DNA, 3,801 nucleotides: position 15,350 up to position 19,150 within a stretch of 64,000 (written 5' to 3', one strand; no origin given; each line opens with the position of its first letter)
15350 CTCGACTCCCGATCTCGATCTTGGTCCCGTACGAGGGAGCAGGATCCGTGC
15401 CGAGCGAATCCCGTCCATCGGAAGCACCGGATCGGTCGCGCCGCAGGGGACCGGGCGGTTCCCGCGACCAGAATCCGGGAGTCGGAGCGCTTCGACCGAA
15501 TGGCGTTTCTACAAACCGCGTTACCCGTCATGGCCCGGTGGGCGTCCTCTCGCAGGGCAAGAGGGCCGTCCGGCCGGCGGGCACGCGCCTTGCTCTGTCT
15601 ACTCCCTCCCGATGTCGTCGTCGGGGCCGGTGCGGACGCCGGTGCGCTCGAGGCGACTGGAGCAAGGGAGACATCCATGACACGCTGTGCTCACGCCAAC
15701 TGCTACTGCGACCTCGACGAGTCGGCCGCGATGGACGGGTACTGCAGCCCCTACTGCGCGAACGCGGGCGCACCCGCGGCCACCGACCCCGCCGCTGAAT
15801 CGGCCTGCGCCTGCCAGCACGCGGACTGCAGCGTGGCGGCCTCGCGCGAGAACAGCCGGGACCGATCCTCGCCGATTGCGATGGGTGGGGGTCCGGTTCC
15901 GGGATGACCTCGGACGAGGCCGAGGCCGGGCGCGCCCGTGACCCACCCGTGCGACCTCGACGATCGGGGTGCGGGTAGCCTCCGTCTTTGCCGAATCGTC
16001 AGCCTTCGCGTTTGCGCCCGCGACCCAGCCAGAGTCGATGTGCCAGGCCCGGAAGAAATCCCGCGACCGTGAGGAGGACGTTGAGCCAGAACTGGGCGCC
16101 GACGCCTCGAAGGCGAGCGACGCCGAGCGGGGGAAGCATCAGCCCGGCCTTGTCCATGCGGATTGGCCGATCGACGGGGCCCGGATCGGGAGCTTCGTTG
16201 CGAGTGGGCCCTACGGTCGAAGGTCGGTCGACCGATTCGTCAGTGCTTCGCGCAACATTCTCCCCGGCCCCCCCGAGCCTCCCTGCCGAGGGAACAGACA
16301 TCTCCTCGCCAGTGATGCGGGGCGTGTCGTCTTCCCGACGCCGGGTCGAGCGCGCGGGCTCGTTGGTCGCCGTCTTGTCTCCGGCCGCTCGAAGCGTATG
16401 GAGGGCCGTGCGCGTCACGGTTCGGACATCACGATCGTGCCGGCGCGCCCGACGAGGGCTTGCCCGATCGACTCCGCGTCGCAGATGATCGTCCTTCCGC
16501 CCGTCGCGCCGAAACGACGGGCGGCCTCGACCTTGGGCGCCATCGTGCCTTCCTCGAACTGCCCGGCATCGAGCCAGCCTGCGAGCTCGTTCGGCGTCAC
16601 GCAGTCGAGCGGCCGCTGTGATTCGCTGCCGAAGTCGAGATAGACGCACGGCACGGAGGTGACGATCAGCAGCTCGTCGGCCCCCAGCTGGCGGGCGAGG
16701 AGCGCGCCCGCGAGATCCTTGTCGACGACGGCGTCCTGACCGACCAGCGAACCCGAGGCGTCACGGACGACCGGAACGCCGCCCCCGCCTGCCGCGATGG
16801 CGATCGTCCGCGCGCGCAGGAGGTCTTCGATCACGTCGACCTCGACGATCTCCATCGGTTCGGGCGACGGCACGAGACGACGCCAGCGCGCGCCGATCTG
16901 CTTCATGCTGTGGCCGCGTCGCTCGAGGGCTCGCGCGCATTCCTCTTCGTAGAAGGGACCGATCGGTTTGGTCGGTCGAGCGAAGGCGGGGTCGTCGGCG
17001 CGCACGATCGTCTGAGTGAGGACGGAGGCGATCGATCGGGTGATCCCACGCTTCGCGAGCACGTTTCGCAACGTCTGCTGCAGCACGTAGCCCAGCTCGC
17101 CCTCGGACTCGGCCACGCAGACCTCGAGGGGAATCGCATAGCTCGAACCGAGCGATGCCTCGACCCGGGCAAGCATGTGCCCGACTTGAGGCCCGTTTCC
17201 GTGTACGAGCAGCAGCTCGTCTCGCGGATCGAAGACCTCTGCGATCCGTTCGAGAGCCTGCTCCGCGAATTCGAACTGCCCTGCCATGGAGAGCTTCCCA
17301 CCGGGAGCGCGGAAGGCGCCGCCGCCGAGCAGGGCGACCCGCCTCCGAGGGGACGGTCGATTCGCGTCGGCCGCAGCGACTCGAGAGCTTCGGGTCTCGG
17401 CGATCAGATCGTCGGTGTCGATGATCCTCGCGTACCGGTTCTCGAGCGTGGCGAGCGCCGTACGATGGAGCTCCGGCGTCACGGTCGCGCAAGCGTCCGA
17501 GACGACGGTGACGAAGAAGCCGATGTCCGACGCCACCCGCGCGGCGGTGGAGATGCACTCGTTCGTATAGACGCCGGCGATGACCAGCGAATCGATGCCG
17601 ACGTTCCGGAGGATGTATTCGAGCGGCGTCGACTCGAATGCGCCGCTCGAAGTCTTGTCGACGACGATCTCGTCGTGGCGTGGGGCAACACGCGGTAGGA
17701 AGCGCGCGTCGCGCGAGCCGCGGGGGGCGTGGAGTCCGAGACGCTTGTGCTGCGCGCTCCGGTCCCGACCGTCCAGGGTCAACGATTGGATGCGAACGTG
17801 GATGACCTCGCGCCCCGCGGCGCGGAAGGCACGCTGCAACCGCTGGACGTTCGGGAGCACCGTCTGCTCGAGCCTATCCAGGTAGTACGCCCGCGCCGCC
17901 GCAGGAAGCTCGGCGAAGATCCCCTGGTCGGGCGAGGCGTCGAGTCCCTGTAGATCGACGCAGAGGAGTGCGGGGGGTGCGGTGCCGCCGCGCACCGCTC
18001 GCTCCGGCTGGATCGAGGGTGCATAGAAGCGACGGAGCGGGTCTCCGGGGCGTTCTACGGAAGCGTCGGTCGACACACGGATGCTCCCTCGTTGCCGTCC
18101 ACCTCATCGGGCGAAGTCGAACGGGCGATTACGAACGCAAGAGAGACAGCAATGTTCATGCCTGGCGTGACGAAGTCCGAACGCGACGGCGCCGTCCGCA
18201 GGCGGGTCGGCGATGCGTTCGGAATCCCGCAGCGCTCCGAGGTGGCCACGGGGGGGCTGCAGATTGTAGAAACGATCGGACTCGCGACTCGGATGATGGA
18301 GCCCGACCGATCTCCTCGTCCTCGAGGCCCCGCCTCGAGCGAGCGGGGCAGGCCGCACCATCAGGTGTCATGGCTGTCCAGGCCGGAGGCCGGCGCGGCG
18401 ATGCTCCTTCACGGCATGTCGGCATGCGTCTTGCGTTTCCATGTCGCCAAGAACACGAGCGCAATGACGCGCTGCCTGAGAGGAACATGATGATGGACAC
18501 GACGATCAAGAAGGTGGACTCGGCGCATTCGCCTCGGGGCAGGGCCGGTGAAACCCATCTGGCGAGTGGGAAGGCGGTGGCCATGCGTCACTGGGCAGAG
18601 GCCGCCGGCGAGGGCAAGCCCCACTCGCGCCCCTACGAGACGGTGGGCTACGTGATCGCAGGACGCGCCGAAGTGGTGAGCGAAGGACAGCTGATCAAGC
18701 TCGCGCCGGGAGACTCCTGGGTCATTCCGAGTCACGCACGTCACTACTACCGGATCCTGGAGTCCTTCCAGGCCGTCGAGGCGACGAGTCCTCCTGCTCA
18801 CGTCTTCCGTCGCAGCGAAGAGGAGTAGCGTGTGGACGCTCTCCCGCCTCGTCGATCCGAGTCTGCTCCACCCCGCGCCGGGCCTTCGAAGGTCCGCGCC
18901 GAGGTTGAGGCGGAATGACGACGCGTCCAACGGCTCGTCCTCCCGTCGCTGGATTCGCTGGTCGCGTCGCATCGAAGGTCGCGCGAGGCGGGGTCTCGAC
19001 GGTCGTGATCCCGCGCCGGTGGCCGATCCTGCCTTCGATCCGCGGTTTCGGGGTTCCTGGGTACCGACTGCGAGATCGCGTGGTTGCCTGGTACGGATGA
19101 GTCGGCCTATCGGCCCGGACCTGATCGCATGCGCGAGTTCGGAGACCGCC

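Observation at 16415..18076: Isochorismatase-like hydrolase fused to carbamate kinase in one polypeptide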

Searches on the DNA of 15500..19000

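Call 61: search_rna_families(source=window, start=15500, end=19000, threshold=evalue, max_evalue=0.1)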
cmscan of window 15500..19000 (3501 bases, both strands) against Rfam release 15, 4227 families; matches with E-value up to 0.1: 0.
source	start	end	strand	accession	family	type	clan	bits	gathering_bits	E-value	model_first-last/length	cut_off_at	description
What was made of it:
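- Tried and rejected: Riboswitch or other RNA in the 410-bp upstream region: no Rfam match at E <= 0.1 (call 61).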

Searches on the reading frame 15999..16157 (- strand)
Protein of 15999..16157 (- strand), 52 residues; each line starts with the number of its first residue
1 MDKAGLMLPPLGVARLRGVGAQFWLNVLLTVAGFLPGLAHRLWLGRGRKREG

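Call 59: search_protein_families(library=pfam, proteins=[window:15999-16157:-], max_evalue=0.001)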
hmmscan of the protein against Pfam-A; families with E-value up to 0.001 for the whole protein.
window:15999-16157:- (52 aa): 1 family
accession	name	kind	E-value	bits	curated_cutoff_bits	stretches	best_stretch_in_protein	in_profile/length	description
PF01679.22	Pmp3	-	6.6e-13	48.9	22.9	1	6-44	9-47/49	Proteolipid membrane potential modulator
